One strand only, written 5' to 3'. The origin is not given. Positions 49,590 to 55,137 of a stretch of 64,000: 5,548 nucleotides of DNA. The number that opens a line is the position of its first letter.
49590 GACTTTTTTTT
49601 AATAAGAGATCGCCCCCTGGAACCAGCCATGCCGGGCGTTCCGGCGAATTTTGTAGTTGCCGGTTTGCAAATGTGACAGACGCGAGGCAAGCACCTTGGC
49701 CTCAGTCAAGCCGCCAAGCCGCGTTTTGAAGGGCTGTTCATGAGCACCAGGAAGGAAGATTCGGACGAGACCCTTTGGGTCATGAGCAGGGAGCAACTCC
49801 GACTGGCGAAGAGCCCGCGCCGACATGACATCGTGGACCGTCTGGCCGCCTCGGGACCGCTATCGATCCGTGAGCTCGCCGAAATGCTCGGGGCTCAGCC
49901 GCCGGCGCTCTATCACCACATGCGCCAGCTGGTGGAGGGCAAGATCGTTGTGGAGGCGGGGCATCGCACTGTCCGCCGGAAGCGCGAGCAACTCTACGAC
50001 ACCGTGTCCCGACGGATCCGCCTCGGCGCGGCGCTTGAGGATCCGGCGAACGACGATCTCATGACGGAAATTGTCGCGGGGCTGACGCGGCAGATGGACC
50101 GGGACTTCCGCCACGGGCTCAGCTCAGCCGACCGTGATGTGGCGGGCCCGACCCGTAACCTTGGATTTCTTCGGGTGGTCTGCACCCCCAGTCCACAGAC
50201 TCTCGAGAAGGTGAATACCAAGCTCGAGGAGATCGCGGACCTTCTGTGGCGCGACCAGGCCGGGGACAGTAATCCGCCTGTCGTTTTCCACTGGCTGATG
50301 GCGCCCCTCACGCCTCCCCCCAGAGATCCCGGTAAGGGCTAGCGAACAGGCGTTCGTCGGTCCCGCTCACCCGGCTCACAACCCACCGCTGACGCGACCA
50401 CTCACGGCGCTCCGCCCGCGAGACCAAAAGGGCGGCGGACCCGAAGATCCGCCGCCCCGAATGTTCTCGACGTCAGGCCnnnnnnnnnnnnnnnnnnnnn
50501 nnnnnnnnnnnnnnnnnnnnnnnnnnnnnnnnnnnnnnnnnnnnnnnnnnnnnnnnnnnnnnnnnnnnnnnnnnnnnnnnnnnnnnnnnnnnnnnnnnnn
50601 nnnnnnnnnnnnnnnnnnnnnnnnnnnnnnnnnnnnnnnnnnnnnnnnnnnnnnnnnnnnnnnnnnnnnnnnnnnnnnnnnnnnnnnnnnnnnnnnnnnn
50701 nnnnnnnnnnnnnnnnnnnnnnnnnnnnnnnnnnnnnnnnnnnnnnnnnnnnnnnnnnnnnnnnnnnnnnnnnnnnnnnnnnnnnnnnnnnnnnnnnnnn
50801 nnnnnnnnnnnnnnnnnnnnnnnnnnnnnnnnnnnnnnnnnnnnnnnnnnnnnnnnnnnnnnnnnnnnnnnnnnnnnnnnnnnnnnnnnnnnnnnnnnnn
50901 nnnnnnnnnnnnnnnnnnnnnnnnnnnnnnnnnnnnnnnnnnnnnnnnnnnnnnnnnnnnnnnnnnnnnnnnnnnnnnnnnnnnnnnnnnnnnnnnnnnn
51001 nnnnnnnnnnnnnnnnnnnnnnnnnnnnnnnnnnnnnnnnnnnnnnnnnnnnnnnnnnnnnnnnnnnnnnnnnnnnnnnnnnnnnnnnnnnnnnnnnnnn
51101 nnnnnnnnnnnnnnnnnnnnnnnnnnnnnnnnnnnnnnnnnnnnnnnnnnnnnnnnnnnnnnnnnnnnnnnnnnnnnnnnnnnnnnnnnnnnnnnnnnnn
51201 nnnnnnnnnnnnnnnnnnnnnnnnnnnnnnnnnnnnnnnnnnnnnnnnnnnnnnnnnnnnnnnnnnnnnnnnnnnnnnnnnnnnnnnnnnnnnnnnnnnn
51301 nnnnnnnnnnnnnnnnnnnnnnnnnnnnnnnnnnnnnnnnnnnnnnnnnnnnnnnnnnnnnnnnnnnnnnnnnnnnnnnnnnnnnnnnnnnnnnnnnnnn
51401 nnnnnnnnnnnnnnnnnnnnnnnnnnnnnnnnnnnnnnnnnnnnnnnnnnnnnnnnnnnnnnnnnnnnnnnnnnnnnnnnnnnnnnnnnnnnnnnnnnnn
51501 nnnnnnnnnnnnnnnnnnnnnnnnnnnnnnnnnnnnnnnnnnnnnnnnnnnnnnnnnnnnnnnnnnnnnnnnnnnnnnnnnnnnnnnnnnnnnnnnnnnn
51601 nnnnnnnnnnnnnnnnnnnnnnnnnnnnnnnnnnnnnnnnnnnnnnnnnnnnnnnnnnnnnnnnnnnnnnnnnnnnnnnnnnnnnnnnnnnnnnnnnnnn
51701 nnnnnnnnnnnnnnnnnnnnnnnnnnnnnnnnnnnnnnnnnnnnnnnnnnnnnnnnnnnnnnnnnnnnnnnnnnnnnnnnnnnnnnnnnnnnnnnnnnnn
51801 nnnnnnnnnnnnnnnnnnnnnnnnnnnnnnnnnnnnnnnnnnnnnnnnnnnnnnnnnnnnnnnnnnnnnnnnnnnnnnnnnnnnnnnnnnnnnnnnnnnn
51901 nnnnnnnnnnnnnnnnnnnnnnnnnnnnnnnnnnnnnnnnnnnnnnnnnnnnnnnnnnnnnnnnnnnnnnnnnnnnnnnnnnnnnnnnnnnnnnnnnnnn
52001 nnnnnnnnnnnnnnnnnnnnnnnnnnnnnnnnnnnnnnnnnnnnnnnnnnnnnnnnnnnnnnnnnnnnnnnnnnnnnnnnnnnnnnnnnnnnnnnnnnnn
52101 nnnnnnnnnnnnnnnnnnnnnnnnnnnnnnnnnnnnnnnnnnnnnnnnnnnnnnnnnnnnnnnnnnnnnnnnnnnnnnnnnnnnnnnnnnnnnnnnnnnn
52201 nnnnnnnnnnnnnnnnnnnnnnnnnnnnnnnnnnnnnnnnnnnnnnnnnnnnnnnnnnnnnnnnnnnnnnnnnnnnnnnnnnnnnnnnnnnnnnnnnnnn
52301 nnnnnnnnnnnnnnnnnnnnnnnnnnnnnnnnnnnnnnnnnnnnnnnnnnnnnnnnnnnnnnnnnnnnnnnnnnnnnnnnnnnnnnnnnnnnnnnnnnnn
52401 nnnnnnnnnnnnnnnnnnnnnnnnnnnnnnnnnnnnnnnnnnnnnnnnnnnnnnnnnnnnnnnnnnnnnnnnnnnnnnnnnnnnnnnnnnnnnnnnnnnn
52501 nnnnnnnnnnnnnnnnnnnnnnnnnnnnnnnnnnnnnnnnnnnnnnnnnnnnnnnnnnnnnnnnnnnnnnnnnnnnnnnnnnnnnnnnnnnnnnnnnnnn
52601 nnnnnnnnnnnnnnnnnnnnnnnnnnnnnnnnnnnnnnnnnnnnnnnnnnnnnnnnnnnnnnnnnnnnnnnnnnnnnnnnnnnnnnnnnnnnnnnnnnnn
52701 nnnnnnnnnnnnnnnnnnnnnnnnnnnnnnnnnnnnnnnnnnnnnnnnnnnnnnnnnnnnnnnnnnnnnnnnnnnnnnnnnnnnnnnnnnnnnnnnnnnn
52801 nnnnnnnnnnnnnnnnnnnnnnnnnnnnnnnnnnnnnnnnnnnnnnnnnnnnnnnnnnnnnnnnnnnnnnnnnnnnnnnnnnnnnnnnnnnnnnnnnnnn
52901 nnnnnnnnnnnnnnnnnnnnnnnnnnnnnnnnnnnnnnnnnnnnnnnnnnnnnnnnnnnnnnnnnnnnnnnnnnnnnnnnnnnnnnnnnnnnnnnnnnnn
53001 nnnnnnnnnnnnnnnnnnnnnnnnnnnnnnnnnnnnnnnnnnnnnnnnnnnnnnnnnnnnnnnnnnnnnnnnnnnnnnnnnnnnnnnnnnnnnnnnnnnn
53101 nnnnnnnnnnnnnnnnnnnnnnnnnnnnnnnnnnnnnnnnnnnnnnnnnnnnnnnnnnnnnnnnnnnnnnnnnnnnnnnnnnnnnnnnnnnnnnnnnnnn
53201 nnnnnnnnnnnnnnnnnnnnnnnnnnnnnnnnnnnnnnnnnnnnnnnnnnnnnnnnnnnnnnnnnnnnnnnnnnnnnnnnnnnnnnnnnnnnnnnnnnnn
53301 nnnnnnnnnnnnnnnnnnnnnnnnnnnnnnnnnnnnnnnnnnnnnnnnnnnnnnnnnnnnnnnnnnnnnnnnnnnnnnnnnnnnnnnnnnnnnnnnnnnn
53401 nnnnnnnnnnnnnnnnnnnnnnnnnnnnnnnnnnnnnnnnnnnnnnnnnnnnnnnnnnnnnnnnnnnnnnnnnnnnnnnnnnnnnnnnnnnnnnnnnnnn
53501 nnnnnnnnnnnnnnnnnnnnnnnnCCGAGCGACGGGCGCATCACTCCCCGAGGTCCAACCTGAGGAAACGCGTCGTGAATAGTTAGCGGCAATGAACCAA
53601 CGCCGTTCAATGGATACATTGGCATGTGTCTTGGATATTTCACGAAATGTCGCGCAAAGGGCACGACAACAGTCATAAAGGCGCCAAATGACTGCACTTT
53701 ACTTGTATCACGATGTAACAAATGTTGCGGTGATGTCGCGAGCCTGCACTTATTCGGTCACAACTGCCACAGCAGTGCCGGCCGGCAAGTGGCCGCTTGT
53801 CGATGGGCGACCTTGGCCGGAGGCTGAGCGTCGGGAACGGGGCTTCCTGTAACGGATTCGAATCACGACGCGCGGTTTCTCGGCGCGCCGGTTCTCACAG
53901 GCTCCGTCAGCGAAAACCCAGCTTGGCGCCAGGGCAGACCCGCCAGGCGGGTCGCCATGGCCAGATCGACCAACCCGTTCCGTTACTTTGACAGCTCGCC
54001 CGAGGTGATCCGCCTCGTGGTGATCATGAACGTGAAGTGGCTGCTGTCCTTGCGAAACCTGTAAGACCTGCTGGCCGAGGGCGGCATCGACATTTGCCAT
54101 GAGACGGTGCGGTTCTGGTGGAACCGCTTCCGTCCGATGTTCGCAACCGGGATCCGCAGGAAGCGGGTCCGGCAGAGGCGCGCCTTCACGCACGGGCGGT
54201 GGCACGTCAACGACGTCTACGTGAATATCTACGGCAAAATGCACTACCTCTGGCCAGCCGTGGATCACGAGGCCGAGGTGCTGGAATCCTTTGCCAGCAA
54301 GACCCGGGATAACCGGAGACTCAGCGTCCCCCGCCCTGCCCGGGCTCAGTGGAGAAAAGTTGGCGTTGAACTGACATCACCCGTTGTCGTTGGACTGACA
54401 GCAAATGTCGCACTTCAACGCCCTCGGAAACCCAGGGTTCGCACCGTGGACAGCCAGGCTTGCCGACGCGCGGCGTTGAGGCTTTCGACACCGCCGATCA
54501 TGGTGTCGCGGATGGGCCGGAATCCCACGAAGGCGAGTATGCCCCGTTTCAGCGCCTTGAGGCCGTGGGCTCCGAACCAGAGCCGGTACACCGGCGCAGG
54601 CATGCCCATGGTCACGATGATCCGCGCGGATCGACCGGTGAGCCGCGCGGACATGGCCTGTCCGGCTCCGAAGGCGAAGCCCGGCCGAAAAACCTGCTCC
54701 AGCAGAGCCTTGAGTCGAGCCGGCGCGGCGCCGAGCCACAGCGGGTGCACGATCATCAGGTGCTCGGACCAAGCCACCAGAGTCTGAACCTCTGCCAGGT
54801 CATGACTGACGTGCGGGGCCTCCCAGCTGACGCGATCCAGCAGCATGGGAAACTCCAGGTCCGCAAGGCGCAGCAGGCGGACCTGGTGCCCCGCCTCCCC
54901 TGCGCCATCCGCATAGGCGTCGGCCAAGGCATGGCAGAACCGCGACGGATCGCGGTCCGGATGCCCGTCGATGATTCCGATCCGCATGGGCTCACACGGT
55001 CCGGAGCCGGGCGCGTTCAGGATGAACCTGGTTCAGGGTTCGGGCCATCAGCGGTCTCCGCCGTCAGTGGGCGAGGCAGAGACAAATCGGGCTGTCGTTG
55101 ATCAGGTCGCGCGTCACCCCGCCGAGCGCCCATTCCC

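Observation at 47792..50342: Kinase-less regulatory cassette: 75-aa unknown protein + MarR-like + atypical OmpR regulator, divergent from an ArsR-like gene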

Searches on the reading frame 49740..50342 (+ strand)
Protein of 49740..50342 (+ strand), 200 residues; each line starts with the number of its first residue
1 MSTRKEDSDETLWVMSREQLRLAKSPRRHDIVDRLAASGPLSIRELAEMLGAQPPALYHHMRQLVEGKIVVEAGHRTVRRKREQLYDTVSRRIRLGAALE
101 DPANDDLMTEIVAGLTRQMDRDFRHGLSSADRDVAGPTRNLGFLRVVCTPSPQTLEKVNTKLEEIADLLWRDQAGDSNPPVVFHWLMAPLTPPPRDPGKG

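Call 3: search_protein_families(library=pfam, proteins=[window:49740-50342:+], max_evalue=0.1)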
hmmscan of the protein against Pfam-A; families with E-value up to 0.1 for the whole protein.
window:49740-50342:+ (200 aa): 11 families
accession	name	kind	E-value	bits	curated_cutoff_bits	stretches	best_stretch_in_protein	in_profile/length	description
PF25212.1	HVO_A0114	-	1e-07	32.1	27.6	1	6-72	2-69/84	HVO_A0114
PF01022.26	HTH_5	-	5.4e-07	29.8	22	1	25-66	1-41/47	Bacterial regulatory protein, arsR family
PF12840.13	HTH_20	-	9.1e-07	29.2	27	1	26-71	4-49/51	Helix-turn-helix domain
PF13412.12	HTH_24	-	0.00014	21.8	21.9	1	29-69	6-46/48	Winged helix-turn-helix DNA-binding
PF21476.4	PF0610-like_N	-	0.00015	22.4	33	1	28-62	3-36/50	PF0610-like, N-terminal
PF13545.12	HTH_Crp_2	-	0.0037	17.6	27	1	39-85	21-67/70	Crp-like helix-turn-helix domain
PF09339.16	HTH_IclR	-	0.0058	16.8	22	1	31-71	8-49/52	IclR helix-turn-helix domain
PF25213.1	HVO_A0261_N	-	0.0089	16.3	35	1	22-75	7-59/86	HVO_A0261 N-terminal domain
PF01047.28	MarR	-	0.012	16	24.6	1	25-65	2-42/59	MarR family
PF12802.13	MarR_2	-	0.014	15.9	27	1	26-80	5-60/61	MarR family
PF00440.29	TetR_N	-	0.074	13.3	24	0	41-60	17-36/47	Bacterial regulatory proteins, tetR family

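Call 4: search_protein_families(library=ncbifam, proteins=[window:49740-50342:+], max_evalue=0.1)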
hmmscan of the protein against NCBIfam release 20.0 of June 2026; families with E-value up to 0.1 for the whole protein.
window:49740-50342:+ (200 aa): 5 families
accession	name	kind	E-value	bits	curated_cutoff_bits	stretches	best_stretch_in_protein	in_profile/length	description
NF033788.1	HTH_metalloreg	subfamily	1.5e-07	31.1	55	1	21-72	6-57/77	metalloregulator ArsR/SmtB family transcription factor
TIGR01884.1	cas_HTH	subfamily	0.00033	20.1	60.2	1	25-76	141-192/202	CRISPR-associated CARF protein Csa3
NF010319.1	PRK13756.1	equivalog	0.0083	16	265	1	41-63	23-45/199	tetracycline resistance transcriptional repressor TetR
NF005061.0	PRK06474.1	equivalog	0.0099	15.8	121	1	19-90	4-77/178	hypothetical protein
TIGR02702.1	SufR_cyano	equivalog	0.099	12.3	178.8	0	28-94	3-69/208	iron-sulfur cluster biosynthesis transcriptional regulator SufR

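Call 27: search_protein_families(library=phrogs, proteins=[window:49740-50342:+], max_evalue=1)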
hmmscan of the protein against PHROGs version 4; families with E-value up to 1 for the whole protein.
window:49740-50342:+ (200 aa): 3 families
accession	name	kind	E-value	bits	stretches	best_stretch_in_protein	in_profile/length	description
phrog_11214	-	unknown function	7e-07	30.3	1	4-80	29-105/123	-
phrog_1123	-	unknown function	0.0097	16.7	1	18-77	23-83/112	-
phrog_142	-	moron, auxiliary metabolic gene and host takeover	0.069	14.2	1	28-83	14-72/116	Ren-like exclusion protein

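Call 28: search_protein_families(library=padloc, proteins=[window:49740-50342:+], max_evalue=1)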
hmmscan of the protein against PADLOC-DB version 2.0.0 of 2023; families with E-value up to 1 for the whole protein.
window:49740-50342:+ (200 aa): 10 families
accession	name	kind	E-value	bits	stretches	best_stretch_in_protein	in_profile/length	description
PDLC01438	Csa3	-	2.5e-07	29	1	5-95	127-208/305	"CAS-I,CAS-II,CAS-III,CAS-IV,CAS-V,CAS-VI; associated_signaling"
PDLC01720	Csa3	-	2.9e-07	29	1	20-96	19-89/118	Csa3_1_CAS-I-II-III-IV-V-VI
PDLC03963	SoFic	-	0.00046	17.7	1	15-86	280-349/361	-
PDLC01434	CasR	-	0.00083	17.3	1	18-77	120-177/191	"CAS-I,CAS-II,CAS-III,CAS-IV,CAS-V,CAS-VI; associated_signaling"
PDLC01268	CasR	-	0.002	16.1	1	25-76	123-173/179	"CAS-I,CAS-II,CAS-III,CAS-IV,CAS-V,CAS-VI; associated_signaling"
PDLC01857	CARF3--CARF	-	0.0041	14.8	1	36-93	139-196/201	-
PDLC01457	WYL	-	0.012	13.3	1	24-74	2-52/229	"CAS-I,CAS-II,CAS-III,CAS-IV,CAS-V,CAS-VI; associated_signaling"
PDLC04133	mad1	-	0.035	12.4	1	41-73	6-37/60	mads_1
PDLC01853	CARF3--CARF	-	0.053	11.2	1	29-81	141-195/209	-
PDLC01849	CARF3--CARF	-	0.056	11.1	1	20-72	132-183/197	-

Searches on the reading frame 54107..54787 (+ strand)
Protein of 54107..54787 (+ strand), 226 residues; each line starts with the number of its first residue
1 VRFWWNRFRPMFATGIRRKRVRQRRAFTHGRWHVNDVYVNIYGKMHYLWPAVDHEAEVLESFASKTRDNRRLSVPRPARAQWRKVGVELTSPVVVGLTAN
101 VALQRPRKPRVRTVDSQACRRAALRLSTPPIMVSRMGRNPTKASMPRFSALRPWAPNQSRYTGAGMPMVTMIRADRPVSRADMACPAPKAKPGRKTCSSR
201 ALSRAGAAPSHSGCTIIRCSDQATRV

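Call 89: search_protein_families(library=pfam, proteins=[window:54107-54787:+], max_evalue=0.0001)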
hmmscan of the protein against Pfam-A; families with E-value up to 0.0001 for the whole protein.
window:54107-54787:+ (226 aa): 1 family
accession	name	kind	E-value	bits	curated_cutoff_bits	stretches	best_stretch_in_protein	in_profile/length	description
PF13610.12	DDE_Tnp_IS240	-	1e-10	42.3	27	1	31-70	3-42/139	DDE domain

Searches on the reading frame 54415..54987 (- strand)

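Call 40: search_protein_families(library=pfam, proteins=[window:54415-54987:-], max_evalue=0.0001)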
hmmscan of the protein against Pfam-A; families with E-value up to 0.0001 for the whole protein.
window:54415-54987:- (190 aa): 2 families
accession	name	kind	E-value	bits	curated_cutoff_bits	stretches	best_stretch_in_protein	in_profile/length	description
PF02525.22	Flavodoxin_2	-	3.4e-30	105.7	27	1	1-177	1-189/198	Flavodoxin-like fold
PF03358.20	FMN_red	-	5e-11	42.8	24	1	1-126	1-114/152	NADPH-dependent FMN reductase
